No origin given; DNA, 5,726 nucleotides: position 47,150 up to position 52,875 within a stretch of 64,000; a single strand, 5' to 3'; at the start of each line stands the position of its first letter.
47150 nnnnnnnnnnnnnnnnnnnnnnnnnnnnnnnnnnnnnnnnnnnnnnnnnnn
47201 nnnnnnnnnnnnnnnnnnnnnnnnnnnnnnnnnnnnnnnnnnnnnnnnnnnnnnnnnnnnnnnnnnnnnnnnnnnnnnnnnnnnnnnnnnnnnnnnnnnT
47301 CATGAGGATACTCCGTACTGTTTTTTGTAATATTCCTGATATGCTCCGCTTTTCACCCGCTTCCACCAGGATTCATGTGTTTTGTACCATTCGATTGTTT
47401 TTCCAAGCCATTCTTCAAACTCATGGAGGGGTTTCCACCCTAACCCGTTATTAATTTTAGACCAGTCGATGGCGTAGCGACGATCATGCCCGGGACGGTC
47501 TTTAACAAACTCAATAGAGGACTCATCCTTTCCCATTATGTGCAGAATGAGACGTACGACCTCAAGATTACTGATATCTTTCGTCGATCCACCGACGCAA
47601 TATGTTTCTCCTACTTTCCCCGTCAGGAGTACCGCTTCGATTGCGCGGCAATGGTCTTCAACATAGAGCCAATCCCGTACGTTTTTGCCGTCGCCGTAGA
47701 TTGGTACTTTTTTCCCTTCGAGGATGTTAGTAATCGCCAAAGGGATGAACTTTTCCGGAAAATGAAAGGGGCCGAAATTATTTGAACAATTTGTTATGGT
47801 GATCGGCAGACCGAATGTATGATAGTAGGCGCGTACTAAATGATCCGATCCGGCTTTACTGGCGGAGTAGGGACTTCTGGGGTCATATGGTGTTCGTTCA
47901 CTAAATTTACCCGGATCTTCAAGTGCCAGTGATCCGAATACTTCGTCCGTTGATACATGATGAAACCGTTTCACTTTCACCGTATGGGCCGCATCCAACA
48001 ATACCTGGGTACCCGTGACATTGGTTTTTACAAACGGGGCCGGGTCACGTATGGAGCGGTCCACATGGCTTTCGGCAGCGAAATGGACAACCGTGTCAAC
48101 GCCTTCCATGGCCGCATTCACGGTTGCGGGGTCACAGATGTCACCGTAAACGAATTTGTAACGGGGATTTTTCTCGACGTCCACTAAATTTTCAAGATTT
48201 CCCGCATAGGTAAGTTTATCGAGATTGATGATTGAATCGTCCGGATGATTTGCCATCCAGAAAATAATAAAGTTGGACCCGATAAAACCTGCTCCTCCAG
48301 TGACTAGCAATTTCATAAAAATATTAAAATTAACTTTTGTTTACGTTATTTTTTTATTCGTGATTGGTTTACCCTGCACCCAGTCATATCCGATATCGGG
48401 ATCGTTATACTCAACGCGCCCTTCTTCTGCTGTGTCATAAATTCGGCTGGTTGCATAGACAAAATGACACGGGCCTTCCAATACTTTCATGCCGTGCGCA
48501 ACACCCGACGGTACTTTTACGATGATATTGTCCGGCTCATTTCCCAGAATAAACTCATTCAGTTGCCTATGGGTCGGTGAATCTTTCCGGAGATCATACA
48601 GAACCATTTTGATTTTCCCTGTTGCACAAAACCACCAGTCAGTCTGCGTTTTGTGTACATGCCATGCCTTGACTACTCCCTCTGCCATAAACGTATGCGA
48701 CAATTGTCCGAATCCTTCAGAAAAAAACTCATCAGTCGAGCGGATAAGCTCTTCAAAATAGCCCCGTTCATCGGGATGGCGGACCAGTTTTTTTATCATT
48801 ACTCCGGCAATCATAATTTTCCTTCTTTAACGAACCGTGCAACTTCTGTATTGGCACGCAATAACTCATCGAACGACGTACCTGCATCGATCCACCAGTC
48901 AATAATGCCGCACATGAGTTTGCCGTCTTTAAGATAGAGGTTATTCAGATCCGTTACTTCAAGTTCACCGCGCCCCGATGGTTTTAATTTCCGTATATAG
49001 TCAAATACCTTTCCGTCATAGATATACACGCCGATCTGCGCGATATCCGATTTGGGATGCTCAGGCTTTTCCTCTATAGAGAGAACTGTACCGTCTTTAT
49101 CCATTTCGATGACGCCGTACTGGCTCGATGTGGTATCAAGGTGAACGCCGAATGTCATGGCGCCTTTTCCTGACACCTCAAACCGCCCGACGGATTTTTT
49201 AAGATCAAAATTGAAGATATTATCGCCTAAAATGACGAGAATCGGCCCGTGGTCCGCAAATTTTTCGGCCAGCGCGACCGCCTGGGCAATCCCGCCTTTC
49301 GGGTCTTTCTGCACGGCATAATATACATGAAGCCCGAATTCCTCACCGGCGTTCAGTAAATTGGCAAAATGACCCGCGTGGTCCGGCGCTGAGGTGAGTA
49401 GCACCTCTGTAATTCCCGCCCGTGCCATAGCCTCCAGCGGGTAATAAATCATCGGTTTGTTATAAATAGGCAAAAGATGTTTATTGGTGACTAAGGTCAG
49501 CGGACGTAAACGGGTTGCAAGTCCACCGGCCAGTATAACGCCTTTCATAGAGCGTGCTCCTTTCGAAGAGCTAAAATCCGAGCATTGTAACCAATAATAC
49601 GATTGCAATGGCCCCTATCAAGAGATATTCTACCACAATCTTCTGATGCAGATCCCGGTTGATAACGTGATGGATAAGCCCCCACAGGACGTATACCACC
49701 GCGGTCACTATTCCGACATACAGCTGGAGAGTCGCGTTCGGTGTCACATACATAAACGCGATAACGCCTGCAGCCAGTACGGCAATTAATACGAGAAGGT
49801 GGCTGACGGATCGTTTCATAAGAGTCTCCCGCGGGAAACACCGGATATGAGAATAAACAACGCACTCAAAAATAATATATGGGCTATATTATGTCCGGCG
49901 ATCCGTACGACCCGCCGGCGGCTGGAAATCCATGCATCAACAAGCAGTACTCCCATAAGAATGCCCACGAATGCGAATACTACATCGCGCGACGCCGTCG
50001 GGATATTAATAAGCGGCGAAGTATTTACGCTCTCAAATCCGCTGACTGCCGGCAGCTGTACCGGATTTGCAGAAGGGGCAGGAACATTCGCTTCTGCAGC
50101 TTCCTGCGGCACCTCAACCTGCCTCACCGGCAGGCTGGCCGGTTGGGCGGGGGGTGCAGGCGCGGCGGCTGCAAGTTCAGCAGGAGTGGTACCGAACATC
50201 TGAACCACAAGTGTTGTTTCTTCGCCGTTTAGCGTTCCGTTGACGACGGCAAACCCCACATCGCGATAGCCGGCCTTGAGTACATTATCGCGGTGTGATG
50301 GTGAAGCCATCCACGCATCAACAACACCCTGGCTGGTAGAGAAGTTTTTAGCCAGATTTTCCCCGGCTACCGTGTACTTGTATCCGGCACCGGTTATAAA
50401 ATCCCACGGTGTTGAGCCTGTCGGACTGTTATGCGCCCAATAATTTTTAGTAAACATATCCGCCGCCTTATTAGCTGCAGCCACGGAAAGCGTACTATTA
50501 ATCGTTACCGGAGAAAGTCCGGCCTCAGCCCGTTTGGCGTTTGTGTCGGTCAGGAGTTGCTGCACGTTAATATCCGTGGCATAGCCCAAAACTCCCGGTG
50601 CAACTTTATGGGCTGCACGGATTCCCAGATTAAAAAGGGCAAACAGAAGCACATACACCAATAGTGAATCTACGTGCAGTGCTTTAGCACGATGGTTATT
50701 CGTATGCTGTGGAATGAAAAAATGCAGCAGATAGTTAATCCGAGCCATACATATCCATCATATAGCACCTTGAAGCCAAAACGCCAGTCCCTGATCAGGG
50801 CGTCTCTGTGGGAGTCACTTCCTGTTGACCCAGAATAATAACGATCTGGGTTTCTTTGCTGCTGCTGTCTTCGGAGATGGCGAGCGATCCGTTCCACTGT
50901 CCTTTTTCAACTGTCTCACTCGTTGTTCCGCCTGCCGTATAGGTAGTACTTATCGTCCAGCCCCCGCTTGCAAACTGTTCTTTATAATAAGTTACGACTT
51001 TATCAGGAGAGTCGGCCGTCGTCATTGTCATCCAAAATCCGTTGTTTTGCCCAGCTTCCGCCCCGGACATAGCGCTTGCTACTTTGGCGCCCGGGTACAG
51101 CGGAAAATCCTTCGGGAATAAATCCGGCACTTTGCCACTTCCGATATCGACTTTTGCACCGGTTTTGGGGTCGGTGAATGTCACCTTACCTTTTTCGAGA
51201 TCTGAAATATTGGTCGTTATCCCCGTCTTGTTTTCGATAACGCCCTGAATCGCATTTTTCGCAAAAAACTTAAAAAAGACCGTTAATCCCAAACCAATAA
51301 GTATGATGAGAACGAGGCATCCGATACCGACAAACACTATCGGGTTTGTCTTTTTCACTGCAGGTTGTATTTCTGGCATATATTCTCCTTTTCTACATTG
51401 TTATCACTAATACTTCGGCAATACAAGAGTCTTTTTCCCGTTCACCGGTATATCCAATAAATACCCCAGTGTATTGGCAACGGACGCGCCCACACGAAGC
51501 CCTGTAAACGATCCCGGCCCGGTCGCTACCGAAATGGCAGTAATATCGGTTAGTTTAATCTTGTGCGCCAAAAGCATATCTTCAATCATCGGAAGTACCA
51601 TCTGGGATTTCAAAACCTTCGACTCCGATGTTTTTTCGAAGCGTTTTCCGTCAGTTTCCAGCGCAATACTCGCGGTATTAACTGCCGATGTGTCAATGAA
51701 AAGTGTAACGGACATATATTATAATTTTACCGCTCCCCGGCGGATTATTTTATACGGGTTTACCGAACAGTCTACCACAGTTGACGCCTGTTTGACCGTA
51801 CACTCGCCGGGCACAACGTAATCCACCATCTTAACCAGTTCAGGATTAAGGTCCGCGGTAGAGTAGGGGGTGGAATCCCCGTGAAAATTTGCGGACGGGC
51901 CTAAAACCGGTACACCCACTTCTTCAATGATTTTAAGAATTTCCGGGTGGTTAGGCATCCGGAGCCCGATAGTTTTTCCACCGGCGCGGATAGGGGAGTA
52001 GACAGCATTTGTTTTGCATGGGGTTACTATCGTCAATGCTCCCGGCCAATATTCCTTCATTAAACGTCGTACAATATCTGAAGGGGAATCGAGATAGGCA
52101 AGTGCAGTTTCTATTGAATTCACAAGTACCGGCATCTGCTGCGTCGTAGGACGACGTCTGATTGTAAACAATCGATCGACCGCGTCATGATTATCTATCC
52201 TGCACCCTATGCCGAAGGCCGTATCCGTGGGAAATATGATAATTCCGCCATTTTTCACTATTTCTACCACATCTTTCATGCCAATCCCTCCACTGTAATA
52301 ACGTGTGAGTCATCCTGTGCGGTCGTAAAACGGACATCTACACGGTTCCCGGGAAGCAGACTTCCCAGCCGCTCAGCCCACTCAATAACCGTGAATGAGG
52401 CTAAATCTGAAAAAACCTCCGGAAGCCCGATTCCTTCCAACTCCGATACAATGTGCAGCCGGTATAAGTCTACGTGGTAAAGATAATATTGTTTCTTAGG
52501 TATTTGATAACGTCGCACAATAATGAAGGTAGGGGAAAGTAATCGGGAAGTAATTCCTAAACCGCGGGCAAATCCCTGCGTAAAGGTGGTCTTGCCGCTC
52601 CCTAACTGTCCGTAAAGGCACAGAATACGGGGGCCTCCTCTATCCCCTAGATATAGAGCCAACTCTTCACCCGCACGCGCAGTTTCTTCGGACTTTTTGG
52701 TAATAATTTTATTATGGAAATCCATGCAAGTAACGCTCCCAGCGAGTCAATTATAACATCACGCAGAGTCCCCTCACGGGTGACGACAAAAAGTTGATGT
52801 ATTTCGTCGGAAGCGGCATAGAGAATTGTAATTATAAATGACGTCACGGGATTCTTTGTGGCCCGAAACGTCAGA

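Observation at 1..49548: A 49-kb glycosylation island with about 21 GT-C membrane glycosyltransferases and a complete lipid-carrier sugar supply chain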

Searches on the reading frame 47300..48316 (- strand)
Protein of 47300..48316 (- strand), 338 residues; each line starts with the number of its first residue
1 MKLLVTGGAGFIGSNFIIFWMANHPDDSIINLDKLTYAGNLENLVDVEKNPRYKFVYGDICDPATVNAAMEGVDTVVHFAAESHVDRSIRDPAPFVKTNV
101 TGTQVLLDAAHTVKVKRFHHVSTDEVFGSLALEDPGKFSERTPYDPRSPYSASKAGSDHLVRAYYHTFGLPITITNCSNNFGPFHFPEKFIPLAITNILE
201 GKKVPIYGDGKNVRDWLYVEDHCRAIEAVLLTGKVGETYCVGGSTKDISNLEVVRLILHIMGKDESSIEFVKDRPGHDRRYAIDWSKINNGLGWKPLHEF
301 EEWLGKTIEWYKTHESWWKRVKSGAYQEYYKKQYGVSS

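Call 7: search_protein_families(library=pfam, proteins=[window:47300-48316:-], max_evalue=0.01)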
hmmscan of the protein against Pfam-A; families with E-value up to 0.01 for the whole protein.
window:47300-48316:- (338 aa): 7 families
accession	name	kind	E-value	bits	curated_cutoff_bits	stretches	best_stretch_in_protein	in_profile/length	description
PF16363.11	GDP_Man_Dehyd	-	9.1e-84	282.2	27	1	4-304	1-329/332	GDP-mannose 4,6 dehydratase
PF01370.27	Epimerase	-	1.7e-65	221.2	20.9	1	4-242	2-240/240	NAD dependent epimerase/dehydratase family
PF01073.25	3Beta_HSD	-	3.7e-21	75.8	22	1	4-221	1-220/280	3-beta hydroxysteroid dehydrogenase/isomerase family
PF02719.21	Polysacc_synt_2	-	3.5e-18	66.3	20.2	1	3-125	1-130/293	Polysaccharide biosynthesis protein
PF07993.18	NAD_binding_4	-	9.7e-16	58.1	20.1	1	5-179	1-206/258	Male sterility protein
PF04321.23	RmlD_sub_bind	-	1.2e-11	44.6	27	1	1-165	1-140/287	RmlD substrate binding domain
PF13460.12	NAD_binding_10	-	1.1e-09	38.9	27.2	1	40-163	28-133/184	NAD(P)H-binding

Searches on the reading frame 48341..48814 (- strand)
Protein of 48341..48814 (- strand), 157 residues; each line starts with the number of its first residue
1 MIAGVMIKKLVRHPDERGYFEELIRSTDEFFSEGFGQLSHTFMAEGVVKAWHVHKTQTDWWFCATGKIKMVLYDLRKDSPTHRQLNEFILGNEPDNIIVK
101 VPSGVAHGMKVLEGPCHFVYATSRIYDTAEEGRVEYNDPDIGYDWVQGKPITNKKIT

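Call 7: search_protein_families(library=pfam, proteins=[window:48341-48814:-], max_evalue=0.01)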
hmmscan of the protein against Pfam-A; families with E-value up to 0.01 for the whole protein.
window:48341-48814:- (157 aa): 3 families
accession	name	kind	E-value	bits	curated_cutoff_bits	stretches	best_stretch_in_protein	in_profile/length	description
PF00908.23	dTDP_sugar_isom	-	5.8e-27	94.9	27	1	2-154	4-158/168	dTDP-4-dehydrorhamnose 3,5-epimerase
PF14667.12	Polysacc_synt_C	-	3e-05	24.5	28.7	1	13-109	1-85/111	Polysaccharide biosynthesis C-terminal domain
PF06172.17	Cupin_5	-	0.00013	22.5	25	1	9-113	8-116/139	Cupin superfamily (DUF985)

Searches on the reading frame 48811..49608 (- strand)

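Call 7: search_protein_families(library=pfam, proteins=[window:48811-49608:-], max_evalue=0.01)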
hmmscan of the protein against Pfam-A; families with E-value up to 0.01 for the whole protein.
window:48811-49608:- (265 aa): 2 families
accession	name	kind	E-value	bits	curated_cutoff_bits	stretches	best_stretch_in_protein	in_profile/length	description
PF00483.29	NTP_transferase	-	1.7e-56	192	21.2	1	22-256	1-242/245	Nucleotidyl transferase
PF12804.13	NTP_transf_3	-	2.5e-10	41.2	27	1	23-132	1-98/160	MobA-like NTP transferase domain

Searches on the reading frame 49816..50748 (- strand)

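Call 9: search_protein_families(library=pfam, proteins=[window:49816-50748:-], max_evalue=0.001)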
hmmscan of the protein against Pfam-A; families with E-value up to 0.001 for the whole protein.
window:49816-50748:- (310 aa): 1 family
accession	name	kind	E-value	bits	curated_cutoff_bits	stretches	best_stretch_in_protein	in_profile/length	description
PF00188.32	CAP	-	5.2e-20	72.9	21.1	1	68-184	3-116/117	Cysteine-rich secretory protein family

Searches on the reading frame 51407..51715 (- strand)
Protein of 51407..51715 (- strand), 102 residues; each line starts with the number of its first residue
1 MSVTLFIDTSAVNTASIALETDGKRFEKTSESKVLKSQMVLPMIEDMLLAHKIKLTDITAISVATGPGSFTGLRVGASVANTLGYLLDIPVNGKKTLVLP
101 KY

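Call 57: search_protein_families(library=pfam, proteins=[window:51407-51715:-], max_evalue=0.01)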
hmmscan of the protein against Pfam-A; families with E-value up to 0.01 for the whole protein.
window:51407-51715:- (102 aa): 2 families
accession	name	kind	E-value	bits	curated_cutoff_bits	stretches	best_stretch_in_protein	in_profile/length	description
PF00814.31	TsaD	-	5.5e-16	59.5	24.8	1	37-93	30-86/264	tRNA N6-adenosine threonylcarbamoyltransferase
PF03931.21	Skp1_POZ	-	0.0041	17.7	21.9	1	21-60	8-47/62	Skp1 family, tetramerisation domain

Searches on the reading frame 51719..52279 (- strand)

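Call 9: search_protein_families(library=pfam, proteins=[window:51719-52279:-], max_evalue=0.001)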
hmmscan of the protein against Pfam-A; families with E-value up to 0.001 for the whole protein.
window:51719-52279:- (186 aa): 1 family
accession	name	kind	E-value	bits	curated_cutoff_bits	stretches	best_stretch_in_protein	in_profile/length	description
PF01300.24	Sua5_yciO_yrdC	-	6.9e-50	169.4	25.1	1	7-182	2-178/178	Telomere recombination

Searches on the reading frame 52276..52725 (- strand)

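Call 57: search_protein_families(library=pfam, proteins=[window:52276-52725:-], max_evalue=0.01)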
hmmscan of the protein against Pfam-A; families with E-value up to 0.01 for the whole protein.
window:52276-52725:- (149 aa): 1 family
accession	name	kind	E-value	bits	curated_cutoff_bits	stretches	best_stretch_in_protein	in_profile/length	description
PF02367.23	TsaE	-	6.1e-33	113.9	26.6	1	10-138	2-123/128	Threonylcarbamoyl adenosine biosynthesis protein TsaE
